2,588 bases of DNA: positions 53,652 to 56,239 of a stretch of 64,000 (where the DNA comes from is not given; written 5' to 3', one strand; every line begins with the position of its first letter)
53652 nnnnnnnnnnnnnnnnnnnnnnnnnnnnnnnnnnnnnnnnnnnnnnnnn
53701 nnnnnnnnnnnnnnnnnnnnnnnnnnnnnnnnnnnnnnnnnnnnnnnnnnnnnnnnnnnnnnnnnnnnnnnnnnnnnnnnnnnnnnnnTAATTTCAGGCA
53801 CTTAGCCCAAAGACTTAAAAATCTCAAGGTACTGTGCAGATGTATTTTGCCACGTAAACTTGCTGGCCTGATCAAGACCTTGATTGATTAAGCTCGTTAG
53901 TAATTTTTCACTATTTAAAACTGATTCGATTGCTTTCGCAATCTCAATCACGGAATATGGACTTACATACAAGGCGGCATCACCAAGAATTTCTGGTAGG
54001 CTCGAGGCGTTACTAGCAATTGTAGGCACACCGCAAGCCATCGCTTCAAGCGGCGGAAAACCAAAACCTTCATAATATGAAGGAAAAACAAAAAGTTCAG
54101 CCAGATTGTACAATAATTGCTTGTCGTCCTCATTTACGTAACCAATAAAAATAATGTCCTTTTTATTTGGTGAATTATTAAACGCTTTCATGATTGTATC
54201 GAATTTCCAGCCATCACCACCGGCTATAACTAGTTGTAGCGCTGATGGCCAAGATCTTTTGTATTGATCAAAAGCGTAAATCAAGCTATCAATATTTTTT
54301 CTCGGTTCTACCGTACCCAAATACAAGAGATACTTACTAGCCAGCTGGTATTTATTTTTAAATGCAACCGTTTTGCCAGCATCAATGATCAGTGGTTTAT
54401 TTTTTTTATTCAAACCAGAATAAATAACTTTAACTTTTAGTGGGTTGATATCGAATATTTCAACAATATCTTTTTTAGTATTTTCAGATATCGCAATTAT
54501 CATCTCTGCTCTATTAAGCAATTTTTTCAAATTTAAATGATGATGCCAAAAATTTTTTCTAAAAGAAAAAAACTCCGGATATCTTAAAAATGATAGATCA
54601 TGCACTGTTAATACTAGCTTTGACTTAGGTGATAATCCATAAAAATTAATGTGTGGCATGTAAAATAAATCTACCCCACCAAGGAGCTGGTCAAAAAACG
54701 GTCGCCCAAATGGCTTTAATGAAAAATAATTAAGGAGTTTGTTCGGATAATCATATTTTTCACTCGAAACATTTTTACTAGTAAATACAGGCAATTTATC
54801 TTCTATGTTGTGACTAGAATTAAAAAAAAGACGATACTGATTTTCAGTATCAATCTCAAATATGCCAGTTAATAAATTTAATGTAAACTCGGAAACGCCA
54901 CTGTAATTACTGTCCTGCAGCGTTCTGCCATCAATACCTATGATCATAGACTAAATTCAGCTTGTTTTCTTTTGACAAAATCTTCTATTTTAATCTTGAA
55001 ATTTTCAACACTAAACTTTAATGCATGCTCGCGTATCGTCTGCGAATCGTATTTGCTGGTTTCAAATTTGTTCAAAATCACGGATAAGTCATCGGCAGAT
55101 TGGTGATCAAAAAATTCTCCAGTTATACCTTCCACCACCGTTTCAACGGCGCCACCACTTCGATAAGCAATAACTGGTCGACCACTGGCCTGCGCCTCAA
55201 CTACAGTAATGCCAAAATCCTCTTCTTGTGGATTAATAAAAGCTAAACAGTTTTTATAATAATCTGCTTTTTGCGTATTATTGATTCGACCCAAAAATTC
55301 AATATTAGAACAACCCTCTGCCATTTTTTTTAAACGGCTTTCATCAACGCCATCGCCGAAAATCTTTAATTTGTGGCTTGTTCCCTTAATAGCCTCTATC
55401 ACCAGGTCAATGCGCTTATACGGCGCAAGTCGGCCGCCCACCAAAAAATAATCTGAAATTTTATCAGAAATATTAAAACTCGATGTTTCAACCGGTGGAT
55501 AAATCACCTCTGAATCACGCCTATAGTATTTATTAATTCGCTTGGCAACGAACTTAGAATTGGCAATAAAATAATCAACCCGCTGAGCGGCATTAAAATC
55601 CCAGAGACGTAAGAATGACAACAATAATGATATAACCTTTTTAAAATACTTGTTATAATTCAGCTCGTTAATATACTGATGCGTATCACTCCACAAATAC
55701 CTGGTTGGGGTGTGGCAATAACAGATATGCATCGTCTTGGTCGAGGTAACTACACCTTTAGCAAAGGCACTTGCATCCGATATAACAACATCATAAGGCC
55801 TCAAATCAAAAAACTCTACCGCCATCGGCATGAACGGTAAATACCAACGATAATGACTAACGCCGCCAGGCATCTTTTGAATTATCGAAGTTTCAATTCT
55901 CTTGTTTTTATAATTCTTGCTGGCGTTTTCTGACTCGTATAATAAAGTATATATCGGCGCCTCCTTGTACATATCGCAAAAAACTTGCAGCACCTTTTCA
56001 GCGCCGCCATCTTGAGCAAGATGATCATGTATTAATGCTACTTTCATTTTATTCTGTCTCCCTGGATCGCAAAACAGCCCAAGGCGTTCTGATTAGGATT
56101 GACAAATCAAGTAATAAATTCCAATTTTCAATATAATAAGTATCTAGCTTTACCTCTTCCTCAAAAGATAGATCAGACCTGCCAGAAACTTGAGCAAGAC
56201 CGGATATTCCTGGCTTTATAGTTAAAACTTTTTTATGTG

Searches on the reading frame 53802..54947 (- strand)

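Call 78: search_protein_families(library=pfam, proteins=[window:53802-54947:-], max_evalue=0.00001)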
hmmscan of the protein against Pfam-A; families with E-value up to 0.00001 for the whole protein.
window:53802-54947:- (381 aa): 4 families
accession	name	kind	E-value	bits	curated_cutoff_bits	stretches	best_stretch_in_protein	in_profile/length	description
PF00534.26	Glycos_transf_1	-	3.2e-36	124.9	26.4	1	199-357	10-169/172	Glycosyl transferases group 1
PF13692.12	Glyco_trans_1_4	-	3e-27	96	27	1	205-345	2-141/142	Glycosyl transferases group 1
PF20706.3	GT4-conflict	-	1.9e-10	40.8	26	1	181-324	170-323/385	Family 4 Glycosyltransferase in conflict systems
PF13439.12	Glyco_transf_4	-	1.3e-08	35.5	28.5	1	107-180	95-167/170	Glycosyltransferase Family 4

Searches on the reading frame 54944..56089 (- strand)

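Call 78: search_protein_families(library=pfam, proteins=[window:54944-56089:-], max_evalue=0.00001)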
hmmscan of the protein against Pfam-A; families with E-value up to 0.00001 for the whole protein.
window:54944-56089:- (381 aa): 3 families
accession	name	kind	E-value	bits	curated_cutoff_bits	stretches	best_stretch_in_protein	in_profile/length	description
PF00534.26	Glycos_transf_1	-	3e-27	95.7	26.4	1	213-356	16-169/172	Glycosyl transferases group 1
PF13692.12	Glyco_trans_1_4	-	1.6e-19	71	27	1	215-335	4-132/142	Glycosyl transferases group 1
PF13439.12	Glyco_transf_4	-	6.5e-10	39.7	28.5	1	28-203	2-169/170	Glycosyltransferase Family 4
